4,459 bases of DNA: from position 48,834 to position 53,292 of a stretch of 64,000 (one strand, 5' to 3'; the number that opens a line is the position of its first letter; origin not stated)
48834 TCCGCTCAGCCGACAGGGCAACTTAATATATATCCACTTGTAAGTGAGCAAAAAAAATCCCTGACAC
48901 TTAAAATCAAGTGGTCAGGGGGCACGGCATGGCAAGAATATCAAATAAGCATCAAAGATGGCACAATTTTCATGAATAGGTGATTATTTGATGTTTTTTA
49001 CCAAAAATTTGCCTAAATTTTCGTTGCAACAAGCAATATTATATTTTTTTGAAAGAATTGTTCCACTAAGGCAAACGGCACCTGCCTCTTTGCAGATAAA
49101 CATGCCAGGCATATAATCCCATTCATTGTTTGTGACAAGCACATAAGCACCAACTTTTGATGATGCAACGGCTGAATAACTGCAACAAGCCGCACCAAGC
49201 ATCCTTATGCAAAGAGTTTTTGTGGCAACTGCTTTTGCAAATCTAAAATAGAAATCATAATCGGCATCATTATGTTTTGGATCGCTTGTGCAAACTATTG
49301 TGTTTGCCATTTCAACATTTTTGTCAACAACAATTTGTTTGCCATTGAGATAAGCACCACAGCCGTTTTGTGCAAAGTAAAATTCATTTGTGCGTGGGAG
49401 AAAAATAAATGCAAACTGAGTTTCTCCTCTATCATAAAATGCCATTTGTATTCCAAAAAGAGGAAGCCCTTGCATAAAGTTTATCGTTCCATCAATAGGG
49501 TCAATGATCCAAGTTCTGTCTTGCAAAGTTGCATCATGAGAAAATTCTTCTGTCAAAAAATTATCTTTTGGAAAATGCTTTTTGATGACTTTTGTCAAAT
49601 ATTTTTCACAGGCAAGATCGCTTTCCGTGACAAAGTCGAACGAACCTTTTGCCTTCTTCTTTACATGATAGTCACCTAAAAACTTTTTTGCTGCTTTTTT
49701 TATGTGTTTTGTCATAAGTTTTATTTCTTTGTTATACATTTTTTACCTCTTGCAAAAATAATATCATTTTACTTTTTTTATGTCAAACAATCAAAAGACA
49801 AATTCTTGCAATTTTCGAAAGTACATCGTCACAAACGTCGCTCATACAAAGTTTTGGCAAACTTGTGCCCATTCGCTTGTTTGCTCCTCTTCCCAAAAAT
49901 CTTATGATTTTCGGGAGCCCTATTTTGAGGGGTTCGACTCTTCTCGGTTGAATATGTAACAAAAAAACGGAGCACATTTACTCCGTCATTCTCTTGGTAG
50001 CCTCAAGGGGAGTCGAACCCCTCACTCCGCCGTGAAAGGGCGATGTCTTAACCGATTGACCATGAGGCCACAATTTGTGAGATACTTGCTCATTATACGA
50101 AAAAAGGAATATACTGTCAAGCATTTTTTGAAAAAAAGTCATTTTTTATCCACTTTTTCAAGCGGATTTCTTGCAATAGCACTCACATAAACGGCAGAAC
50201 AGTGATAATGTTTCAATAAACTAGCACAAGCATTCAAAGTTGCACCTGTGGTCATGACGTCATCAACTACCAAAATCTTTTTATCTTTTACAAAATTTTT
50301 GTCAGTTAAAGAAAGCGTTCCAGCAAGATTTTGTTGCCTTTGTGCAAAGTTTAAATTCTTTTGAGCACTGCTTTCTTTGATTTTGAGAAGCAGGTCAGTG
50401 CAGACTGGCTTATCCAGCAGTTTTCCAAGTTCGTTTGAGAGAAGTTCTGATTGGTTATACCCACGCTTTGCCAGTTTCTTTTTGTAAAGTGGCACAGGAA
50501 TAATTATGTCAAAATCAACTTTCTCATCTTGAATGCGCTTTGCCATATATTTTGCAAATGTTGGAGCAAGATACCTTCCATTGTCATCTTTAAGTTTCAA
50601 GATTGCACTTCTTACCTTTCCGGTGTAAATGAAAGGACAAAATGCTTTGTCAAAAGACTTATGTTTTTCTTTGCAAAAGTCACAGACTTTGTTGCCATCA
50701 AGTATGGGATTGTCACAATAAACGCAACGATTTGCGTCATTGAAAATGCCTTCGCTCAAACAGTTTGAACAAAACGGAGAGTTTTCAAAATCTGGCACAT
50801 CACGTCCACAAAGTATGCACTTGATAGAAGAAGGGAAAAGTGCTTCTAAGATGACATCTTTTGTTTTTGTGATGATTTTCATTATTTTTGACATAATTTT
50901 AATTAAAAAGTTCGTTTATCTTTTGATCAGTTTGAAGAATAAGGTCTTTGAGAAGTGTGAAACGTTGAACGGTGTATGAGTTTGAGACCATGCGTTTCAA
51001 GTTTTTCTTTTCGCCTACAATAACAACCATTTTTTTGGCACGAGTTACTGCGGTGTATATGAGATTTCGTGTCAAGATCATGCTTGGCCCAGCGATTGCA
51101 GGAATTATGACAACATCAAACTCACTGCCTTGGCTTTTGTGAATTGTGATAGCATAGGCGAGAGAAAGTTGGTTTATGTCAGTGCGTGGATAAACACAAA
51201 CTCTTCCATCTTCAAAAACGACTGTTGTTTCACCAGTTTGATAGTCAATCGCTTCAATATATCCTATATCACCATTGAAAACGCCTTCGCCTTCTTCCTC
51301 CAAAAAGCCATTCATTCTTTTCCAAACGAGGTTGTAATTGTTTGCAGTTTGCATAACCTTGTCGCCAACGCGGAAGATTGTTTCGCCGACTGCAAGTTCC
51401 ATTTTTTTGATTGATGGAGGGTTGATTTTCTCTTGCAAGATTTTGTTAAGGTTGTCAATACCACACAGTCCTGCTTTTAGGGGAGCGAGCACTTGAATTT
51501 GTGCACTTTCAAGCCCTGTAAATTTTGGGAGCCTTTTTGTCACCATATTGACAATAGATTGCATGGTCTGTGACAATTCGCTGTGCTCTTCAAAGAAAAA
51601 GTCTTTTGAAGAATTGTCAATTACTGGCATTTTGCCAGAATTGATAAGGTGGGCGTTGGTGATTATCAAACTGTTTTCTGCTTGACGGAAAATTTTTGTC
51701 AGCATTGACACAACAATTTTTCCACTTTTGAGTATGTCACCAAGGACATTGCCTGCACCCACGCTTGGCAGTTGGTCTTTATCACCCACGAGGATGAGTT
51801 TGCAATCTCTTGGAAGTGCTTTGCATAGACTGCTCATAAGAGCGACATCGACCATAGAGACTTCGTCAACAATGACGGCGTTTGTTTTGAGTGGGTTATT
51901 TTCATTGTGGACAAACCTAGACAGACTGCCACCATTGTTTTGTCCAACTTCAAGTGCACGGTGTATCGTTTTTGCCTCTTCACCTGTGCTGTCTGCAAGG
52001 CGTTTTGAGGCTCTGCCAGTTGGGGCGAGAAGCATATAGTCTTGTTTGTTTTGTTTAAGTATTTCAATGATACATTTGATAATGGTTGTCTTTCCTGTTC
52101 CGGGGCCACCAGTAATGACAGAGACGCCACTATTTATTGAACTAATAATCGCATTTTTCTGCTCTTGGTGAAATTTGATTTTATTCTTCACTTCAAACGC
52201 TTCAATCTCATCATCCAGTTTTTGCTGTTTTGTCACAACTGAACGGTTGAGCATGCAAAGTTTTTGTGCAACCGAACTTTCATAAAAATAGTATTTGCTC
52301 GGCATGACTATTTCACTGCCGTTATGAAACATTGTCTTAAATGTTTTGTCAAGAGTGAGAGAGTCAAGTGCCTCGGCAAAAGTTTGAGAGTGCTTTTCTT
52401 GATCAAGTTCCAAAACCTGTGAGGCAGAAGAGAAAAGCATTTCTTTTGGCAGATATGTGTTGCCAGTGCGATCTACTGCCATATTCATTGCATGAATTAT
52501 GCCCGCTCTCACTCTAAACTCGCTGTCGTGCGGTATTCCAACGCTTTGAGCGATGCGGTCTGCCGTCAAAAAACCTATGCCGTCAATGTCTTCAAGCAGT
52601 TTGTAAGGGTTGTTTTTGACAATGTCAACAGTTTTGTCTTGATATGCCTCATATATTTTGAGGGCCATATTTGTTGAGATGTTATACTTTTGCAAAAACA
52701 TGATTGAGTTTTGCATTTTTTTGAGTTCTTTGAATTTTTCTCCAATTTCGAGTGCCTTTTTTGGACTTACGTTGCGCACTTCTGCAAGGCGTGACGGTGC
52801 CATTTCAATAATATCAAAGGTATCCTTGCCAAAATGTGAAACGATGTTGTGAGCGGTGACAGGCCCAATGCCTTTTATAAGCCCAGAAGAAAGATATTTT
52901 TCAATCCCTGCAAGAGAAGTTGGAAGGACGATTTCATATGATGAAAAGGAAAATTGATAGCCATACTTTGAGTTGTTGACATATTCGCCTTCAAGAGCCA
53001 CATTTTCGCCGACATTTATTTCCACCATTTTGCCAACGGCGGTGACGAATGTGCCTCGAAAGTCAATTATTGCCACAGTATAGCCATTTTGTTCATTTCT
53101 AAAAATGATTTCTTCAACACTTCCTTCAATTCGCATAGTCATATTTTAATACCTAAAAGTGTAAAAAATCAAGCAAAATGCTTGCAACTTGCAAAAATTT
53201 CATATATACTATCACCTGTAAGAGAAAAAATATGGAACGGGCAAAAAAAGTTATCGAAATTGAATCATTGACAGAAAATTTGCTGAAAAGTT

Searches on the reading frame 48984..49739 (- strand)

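Call 65: search_protein_families(library=pfam, proteins=[window:48984-49739:-], max_evalue=0.001)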
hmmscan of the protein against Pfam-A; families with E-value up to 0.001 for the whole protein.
window:48984-49739:- (251 aa): 1 family
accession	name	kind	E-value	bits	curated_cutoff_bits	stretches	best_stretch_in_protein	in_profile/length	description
PF00459.30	Inositol_P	-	4.1e-45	154.8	27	1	9-224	13-236/271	Inositol monophosphatase family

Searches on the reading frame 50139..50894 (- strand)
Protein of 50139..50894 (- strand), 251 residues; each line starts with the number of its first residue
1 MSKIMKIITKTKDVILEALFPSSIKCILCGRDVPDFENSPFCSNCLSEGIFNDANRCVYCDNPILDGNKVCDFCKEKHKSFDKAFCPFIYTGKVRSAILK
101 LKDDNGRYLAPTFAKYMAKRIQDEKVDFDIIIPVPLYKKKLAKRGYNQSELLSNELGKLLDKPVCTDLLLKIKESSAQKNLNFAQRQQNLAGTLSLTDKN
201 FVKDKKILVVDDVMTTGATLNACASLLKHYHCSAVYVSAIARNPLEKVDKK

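Call 65: search_protein_families(library=pfam, proteins=[window:50139-50894:-], max_evalue=0.001)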
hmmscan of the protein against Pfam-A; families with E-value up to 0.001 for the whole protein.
window:50139-50894:- (251 aa): 2 families
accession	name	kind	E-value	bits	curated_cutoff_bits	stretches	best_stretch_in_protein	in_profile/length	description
PF00156.33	Pribosyltran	-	8e-09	35.4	26.3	1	175-244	61-127/158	Phosphoribosyl transferase domain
PF18912.6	DZR_2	-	1e-06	28.9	27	1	15-74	1-55/56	Double zinc ribbon domain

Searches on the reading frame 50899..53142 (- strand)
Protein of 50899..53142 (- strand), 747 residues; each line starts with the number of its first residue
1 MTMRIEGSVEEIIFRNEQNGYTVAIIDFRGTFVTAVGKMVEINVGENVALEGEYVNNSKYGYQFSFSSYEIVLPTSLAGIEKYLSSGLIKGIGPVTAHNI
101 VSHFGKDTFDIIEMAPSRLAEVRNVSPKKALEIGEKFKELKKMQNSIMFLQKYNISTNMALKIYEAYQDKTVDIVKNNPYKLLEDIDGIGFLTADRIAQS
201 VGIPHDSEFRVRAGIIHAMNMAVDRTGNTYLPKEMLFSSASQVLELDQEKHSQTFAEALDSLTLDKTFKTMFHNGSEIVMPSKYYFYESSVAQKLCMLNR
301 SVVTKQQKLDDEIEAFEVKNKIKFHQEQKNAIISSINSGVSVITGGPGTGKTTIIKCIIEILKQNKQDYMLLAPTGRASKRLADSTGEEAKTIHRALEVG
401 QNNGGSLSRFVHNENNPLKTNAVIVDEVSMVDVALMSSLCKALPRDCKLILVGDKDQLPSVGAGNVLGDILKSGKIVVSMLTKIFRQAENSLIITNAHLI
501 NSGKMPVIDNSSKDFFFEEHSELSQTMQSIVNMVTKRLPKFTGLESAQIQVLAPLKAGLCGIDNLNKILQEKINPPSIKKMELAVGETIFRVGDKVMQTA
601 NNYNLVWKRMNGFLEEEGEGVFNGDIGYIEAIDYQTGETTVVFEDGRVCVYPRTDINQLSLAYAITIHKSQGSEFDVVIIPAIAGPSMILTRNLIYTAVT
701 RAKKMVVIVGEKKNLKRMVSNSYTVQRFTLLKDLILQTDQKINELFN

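Call 66: search_protein_families(library=pfam, proteins=[window:50899-53142:-], max_evalue=0.001)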
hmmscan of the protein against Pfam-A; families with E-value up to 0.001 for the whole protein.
window:50899-53142:- (747 aa): 17 families
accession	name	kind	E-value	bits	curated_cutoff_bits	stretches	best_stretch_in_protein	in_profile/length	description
PF13245.12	AAA_19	-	3.1e-44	150.9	25.1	1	328-462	1-133/134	AAA domain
PF13604.12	AAA_30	-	1.9e-38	132.5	27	1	325-510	3-179/191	AAA domain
PF14490.11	HHH_RecD2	-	7.1e-38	128.9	27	1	141-230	3-92/92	ATP-dependent RecD2 DNA helicase HHH domain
PF18335.7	SH3_13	-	1.6e-22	79.5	41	1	565-643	1-65/65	ATP-dependent RecD-like DNA helicase SH3 domain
PF23139.1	OB_YrrC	-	1.8e-21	76.3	27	1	4-74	3-76/76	ATP-dependent DNA helicase YrrC, OB-fold domain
PF13538.12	UvrD_C_2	-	6e-18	64.9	27.4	1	661-709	1-52/52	UvrD-like helicase C-terminal domain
PF01443.25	Viral_helicase1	-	5.1e-12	46.5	21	1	342-496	2-138/228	Viral superfamily 1 RNA helicase core domain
PF14520.12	HHH_5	-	5.9e-09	36.7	27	1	89-133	7-51/57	Helix-hairpin-helix domain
PF13086.12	AAA_11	-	6.4e-09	36.4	27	1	324-369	2-54/257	AAA domain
PF05970.20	PIF1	-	6.4e-08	32.9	25.9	1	335-443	19-126/223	PIF1-like helicase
PF05127.21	NAT10_TcmA_helicase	-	2.3e-05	24.8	22.7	1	342-444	1-114/176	RNA cytidine acetyltransferase NAT10/TcmA, helicase domain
PF09848.15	SLFN-g3_helicase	-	2.6e-05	24.1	24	0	340-427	3-87/354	Schlafen group 3, DNA/RNA helicase domain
PF13401.12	AAA_22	-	8e-05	23.4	27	1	339-455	6-124/130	AAA domain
PF00580.27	UvrD-helicase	-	0.00021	21.5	23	0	326-381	3-60/271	UvrD/REP helicase N-terminal domain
PF13361.12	UvrD_C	-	0.00024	21.1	25.6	1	665-709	290-346/350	UvrD-like helicase C-terminal domain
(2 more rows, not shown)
